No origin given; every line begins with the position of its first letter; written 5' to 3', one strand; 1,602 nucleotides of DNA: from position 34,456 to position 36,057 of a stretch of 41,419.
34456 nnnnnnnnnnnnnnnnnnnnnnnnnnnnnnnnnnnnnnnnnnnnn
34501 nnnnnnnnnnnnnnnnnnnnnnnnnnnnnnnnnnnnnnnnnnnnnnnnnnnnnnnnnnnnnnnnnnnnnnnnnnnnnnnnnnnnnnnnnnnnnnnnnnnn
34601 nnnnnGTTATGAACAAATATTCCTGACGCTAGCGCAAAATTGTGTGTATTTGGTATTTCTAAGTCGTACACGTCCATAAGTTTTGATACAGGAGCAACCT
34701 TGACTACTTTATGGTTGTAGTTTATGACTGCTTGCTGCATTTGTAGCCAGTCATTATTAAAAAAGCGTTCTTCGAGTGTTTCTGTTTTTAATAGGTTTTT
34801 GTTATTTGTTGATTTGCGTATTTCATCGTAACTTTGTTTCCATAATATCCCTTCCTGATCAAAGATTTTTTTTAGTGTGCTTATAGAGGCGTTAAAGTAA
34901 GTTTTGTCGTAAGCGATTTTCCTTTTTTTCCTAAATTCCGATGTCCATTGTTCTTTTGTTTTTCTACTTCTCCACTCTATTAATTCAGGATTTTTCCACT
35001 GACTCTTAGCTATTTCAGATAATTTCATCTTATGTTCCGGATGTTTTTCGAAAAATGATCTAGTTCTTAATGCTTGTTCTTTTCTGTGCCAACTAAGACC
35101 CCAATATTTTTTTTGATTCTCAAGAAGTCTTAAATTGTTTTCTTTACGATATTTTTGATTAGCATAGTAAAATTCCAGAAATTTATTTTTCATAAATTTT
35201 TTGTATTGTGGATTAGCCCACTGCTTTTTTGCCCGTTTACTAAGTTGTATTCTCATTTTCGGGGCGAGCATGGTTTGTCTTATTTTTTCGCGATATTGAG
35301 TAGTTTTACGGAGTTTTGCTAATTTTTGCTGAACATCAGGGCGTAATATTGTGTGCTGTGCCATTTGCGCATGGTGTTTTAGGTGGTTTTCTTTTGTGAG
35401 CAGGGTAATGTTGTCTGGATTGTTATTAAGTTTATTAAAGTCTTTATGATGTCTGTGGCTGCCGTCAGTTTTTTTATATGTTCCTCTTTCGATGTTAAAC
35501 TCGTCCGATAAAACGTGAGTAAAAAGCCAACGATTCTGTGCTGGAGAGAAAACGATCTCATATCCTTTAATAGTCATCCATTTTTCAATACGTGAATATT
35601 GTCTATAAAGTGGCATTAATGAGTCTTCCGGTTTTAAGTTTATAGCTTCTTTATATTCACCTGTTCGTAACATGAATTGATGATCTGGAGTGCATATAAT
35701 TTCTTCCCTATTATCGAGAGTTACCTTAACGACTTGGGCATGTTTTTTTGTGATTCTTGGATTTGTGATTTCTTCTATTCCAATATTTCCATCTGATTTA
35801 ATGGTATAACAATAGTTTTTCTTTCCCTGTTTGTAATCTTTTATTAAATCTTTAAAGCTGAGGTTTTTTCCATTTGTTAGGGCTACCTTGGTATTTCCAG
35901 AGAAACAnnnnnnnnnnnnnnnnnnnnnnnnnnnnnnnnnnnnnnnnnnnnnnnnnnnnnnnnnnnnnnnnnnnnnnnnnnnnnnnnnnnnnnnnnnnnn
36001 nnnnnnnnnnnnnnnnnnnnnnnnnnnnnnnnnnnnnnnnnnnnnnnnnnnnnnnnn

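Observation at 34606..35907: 434-aa intein in the GyrB Toprim motif carrying an HNH nuclease and basic Trp-containing repeats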

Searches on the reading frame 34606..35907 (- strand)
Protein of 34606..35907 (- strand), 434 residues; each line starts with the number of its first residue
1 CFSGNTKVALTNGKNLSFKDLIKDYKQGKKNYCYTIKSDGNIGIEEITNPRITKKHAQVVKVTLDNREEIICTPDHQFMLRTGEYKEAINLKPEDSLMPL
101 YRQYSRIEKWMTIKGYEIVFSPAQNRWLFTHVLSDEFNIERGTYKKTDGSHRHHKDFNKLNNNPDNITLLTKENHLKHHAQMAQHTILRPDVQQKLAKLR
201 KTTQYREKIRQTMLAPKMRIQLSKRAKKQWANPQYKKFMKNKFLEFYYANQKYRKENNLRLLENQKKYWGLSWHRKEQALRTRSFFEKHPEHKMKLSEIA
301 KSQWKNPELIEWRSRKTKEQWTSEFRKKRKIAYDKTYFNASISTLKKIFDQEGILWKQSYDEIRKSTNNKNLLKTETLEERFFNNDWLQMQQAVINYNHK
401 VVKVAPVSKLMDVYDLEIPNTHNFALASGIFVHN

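Call 4: search_protein_families(library=pfam, proteins=[window:34606-35907:-], max_evalue=1)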
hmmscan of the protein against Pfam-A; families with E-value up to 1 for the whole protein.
window:34606-35907:- (434 aa): 3 families
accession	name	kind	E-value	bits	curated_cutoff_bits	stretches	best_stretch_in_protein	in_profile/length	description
PF14890.11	Intein_splicing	-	1e-19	71.3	35.8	1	10-434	3-155/155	Intein splicing domain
PF13392.12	HNH_3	-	0.0019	18.2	24.8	1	153-175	22-44/46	HNH endonuclease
PF17898.6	GerD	-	0.15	12.4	29.5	1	150-241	18-108/114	Spore germination GerD central core domain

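Call 5: search_protein_families(library=ncbifam, proteins=[window:34606-35907:-], max_evalue=1)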
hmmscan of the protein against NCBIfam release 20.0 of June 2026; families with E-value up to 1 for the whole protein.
window:34606-35907:- (434 aa): 4 families
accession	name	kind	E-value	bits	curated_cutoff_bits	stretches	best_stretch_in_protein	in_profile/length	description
NF052663.1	RtcB_rel_intein2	exception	4.2e-41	141.5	1050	1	1-434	78-310/626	intein-containing RctB family protein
TIGR01445.1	intein_Nterm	domain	9.4e-12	45.8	24.5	1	1-79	1-82/83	intein N-terminal splicing region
TIGR01443.1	intein_Cterm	domain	5.7e-07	29.6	15.6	1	412-434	1-23/24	intein C-terminal splicing region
NF047869.1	myo_kin_aldol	exception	0.5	8.6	600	1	175-245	326-396/586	bifunctional 5-dehydro-2-deoxygluconokinase/5-dehydro-2-deoxyphosphogluconate aldolase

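Call 6: search_solved_structures(query=window:34606-35907:-, max_evalue=1, show_alignments=3)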
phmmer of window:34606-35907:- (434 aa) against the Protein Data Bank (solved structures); distinct sequences matched with E-value up to 1: 12.
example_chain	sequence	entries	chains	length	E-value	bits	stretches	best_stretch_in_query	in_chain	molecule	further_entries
6qaz_A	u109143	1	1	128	0.0034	19.5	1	40-94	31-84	cyanophage-like gp41-1 intein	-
6riz_A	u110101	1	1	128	0.019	17.1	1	40-94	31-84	gp41-1 intein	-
7qil_A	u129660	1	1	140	0.035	16.2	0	410-433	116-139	DnaE intein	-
8ubs_A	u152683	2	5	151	0.043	15.9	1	4-99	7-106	NrdJ-1 | Nrdj-1 intein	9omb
2lqm_A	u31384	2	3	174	0.094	14.8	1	399-434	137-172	Pho radA intein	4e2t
4e2u_A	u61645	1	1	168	0.12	14.4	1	399-434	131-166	Pho radA intein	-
6rpq_A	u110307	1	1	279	0.25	13.4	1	412-434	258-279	Ubiquitin-like protein SMT3,1108aa long hypothetical cell division control protein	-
9osx_A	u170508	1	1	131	0.33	13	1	69-180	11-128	PfCyRPA-EM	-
6rpp_A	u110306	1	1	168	0.41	12.7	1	412-433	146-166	Cell division control protein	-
2keq_A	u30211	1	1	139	0.67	12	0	411-433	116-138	DNA polymerase III alpha subunit, Nucleic acid binding OB-fold tRNA/helicase-type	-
9hth_A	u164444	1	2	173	0.75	11.8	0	59-120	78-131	DNA-directed DNA polymerase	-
4kl5_A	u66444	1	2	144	0.76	11.8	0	411-433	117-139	DNA polymerase III, alpha subunit, Nucleic acid binding, OB-fold, tRNA/helicase-type chime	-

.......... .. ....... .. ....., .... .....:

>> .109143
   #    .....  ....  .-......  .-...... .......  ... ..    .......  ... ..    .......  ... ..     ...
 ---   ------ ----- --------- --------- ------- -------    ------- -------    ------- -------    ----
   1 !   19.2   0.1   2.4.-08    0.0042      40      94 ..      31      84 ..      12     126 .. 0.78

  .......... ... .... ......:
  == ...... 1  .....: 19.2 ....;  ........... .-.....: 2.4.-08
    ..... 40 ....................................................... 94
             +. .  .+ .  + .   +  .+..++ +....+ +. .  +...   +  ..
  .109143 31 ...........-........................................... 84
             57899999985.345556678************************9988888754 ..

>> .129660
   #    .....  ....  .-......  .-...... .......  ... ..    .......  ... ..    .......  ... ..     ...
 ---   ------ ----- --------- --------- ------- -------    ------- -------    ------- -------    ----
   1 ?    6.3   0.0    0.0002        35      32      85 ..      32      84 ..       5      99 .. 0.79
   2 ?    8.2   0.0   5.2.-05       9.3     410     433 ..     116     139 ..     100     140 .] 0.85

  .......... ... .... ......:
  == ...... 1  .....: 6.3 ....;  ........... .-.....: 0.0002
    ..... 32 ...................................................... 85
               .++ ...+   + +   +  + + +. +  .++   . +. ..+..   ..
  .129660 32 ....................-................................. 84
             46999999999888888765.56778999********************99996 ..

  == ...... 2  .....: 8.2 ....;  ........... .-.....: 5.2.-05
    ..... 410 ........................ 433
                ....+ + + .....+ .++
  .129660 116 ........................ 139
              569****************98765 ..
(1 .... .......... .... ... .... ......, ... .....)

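Call 23: find_related_loci(query=window:34606-35907:-, collection=viral_contigs, flank=6000)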
Query window:34606-35907:- (434 aa) in viral_contigs; peptide patterns used: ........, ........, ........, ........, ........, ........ (x = any residue, [..] = any of these).
2 stretches matched a pattern, but none encodes a relative of the query by tblastn (E <= 1e-3).

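Call 32: predict_structure(alignment_id=A1)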
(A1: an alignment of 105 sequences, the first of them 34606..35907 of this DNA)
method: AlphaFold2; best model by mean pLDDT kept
length: 434 residues; sequences in the alignment: 105
mean_pLDDT: 87.6   pTM: 0.60
mean pLDDT of the five models: 87.6, 85.5, 84.6, 84.6, 84.5
residues with pLDDT >= 90: 171; 70-90: 255; 50-70: 8; < 50: 0
segments of 3 or more residues with pLDDT < 50: none
pLDDT, mean of each block of 10 residues (from residue 1): 94 93 95 93 95 94 93 96 93 92 84 85 89 91 82 81 88 84 85 90 91 85 85 92 91 89 80 82 87 82 77 69 78 83 86 85 88 89 86 85 92 93 94 94
secondary structure, 60 per line:
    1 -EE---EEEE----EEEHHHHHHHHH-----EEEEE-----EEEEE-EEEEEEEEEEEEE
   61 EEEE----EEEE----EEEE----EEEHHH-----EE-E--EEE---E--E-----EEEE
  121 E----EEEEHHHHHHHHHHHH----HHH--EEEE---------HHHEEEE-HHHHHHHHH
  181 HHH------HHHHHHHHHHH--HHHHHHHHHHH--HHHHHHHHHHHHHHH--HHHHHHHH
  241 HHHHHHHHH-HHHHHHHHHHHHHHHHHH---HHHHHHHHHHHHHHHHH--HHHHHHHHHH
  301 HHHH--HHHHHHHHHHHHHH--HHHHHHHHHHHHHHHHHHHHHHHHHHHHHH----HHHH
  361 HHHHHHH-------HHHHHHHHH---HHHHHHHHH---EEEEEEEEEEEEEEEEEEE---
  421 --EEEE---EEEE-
elements in order: E7-10 E15-17 H18-26 E32-36 E42-46 E48-64 E69-72 E77-80 E85-87 E102-104 E117-121 E126-129 H130-141 E151-154 E167-170 H172-183 H190-200 H203-213 H216-230 H233-249 H251-268 H272-288 H291-304 H307-320 H323-352 H357-367 H375-383 H387-395 E399-417 E423-426 E430-433

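Call 36: fold_search(model_id=the predicted structure, library=pdb)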
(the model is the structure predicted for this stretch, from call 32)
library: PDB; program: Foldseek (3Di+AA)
matches with E <= 10: 164; with E <= 0.001: 39
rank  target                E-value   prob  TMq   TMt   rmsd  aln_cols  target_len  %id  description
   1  1zd7_A                1.3e-06  1.00  0.21  0.53   9.4       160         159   12  1.7 Angstrom Crystal Structure Of Post-Splicing Form of a dnaE Intein from Synechocystis Sp. Pcc 6803 (released 2006-01-24)
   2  8ubs_A                4.2e-06  1.00  0.22  0.60   5.4       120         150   21  Crystal structure of NrdJ-1 split intein fusion (released 2024-10-09)
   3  4kl5_A                4.2e-06  1.00  0.20  0.59  12.5       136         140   15  Crystal structure of NpuDnaE intein (released 2013-09-04)
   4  1zde                  4.2e-06  1.00  0.21  0.53   9.9       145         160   12  1.95 Angstrom Crystal Structure of a dnaE Intein Precursor from Synechocystis Sp. Pcc 6803 (released 2006-01-24)
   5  4kl5_B                5.3e-06  1.00  0.20  0.58   9.7       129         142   17  Crystal structure of NpuDnaE intein (released 2013-09-04)
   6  2keq_MODEL_1_A        6.6e-06  1.00  0.20  0.58  10.5       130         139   18  Solution structure of DnaE intein from Nostoc punctiforme (released 2009-05-19)
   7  3nzm                  8.4e-06  1.00  0.21  0.53   4.0       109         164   16  Crystal structure of DNAE intein with N-extein in redox trap (released 2011-06-01)
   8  6frg                  1.0e-05  1.00  0.21  0.52   8.4       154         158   18  Crystal structure of G-1F mutant of Ssp DnaB Mini-Intein variant M86 (released 2019-01-30)
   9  1mi8                  1.2e-05  1.00  0.21  0.60  13.1       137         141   18  2.0 Angstrom crystal structure of a DnaB intein from Synechocystis sp. PCC 6803 (released 2003-08-19)
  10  5i0a                  1.7e-05  1.00  0.21  0.60   2.0       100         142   16  RecA mini intein in complex with cisplatin (released 2016-09-21)
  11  4gig                  1.8e-05  1.00  0.21  0.53   2.3       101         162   16  crystal structure of T69A mutant of trapped Dnae intein precursor (released 2013-03-06)
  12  3ifj_A                2.4e-05  1.00  0.21  0.61   2.0       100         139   16  Crystal structure of Mtu recA intein, splicing domain (released 2009-10-06)
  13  7qil_MODEL_1_A        3.4e-05  1.00  0.20  0.59  10.6       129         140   18  Solution NMR structure of halophilic DnaE intein (released 2022-04-27)
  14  6rpq                  3.6e-05  1.00  0.18  0.30  13.7       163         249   17  Crystal structure of PhoCDC21-1 intein (released 2019-08-14)
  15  2imz_B                4.1e-05  1.00  0.20  0.57   4.1       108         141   17  Crystal structure of Mtu recA intein splicing domain (released 2007-05-01)
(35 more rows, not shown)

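Call 66: search_dna_similar(query=window:34606-35907:-, collection=phages, mode=protein, max_evalue=0.001, max_rows=25)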
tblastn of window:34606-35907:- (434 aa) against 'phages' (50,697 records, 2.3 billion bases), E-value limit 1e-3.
Records with a match: 22; places in all: 22; records where one place covers at least 80% of the query: 4.
Best place of each record, by identity: <60% 22.
By first word of the organism name: Pseudomonas 10; Bacillus 3; uncultured 3; Lactobacillus 2; Streptococcus 1; Aphanizomenon 1; Rhodobacter 1; Providencia 1.
By host as written in the record: Pseudomonas aeruginosa 6; - 5; Bacillus subtilis W-23-S(r); Bacillus licheniformis ATCC 9945a 2; Lactobacillus paracasei 2; Pseudomonas aeruginosa 147 2; Streptococcus agalactiae 1; Aphanizomenon flos-aquae 1; Rhodobacter capsulatus YW1 1; and 2 more.
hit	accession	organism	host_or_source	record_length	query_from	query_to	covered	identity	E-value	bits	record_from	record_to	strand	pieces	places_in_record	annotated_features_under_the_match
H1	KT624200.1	Bacillus phage SP-15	Bacillus subtilis W-23-S(r); Bacillus ...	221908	1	434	100%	25.4%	8e-25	113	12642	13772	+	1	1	hypothetical protein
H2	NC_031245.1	Bacillus phage SP-15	Bacillus subtilis W-23-S(r); Bacillus ...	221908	1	434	100%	25.4%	8e-25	113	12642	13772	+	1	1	hypothetical protein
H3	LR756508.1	uncultured phage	metagenomic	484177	1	434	100%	24.9%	1e-21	103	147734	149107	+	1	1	record has no annotation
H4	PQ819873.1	Streptococcus phage vB_SagM-GXN1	Streptococcus agalactiae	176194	1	433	100%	24.5%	5e-12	74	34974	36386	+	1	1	none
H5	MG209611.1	Aphanizomenon phage vB_AphaS-CL131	Aphanizomenon flos-aquae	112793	1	230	53%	32.6%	7e-23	107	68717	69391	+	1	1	dCTP deaminase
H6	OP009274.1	Rhodobacter phage RcKickapoo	Rhodobacter capsulatus YW1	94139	1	183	42%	32.3%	2e-14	81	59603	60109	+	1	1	DNA polymerase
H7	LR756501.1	uncultured phage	metagenomic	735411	1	181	42%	31.0%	1e-12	76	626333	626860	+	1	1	record has no annotation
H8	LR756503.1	uncultured phage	metagenomic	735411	1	181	42%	31.0%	1e-12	76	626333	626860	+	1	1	record has no annotation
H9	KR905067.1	Lactobacillus phage CL2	Lactobacillus paracasei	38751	1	197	45%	27.6%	2e-11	72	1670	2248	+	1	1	large subunit terminase | HNH endonuclease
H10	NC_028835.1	Lactobacillus phage CL2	Lactobacillus paracasei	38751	1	197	45%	27.6%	2e-11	72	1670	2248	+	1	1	terminase large subunit | HNH endonuclease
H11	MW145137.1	Providencia phage PSTNGR2lys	Providencia stuartii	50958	41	181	32%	31.8%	4e-4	49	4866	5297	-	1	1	hypothetical protein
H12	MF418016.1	Bacillus phage vB_BceM-HSE3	Bacillus cereus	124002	1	98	23%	34.9%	5e-8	61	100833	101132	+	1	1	ATP-dependent helicase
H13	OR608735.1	Pseudomonas phage 9Ps-7B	Pseudomonas aeruginosa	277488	112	187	18%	35.3%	2e-4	50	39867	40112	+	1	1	HNH endonuclease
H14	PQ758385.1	Pseudomonas phage 124.01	Pseudomonas aeruginosa 147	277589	112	187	18%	35.3%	2e-4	50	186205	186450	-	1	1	hypothetical protein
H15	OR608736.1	Pseudomonas phage 14Ps5-6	Pseudomonas aeruginosa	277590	112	187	18%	35.3%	2e-4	50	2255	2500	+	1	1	HNH endonuclease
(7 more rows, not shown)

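Call 79: get_annotated_region(hit=H1, flank=1500)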
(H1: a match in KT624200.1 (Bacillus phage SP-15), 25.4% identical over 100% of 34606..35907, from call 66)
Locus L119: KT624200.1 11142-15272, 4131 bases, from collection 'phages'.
description: Bacillus phage SP-15, complete genome.
organism: Bacillus phage SP-15 (NCBI taxid 1792032)
taxonomy: Viruses; Duplodnaviria; Heunggongvirae; Uroviricota; Caudoviricetes; Thornevirus; Thornevirus SP15
host: Bacillus subtilis W-23-S(r); Bacillus licheniformis ATCC 9945a; source: soil sample; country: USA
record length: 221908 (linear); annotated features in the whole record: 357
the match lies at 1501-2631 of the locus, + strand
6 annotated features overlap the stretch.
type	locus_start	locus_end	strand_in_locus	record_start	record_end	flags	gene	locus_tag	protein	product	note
CDS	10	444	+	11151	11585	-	-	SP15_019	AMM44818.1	hypothetical protein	similar to YP_001918130.1 conserved hypothetical protein [Natranaerobius thermophilus JW/NM-WN-LF]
CDS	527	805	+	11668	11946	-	-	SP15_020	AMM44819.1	hypothetical protein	-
CDS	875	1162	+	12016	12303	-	-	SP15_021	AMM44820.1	hypothetical protein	-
CDS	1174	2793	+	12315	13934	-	-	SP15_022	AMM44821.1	hypothetical protein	similar to YP_002371855.1 hypothetical protein PCC8801_1648 [Cyanothece sp. PCC 8801]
CDS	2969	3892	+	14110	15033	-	-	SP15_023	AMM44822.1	holliday junction resolvase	similar to ADB28377.1 hypothetical protein [Bacillus phage 250]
CDS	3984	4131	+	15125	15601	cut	-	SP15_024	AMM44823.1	hypothetical protein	-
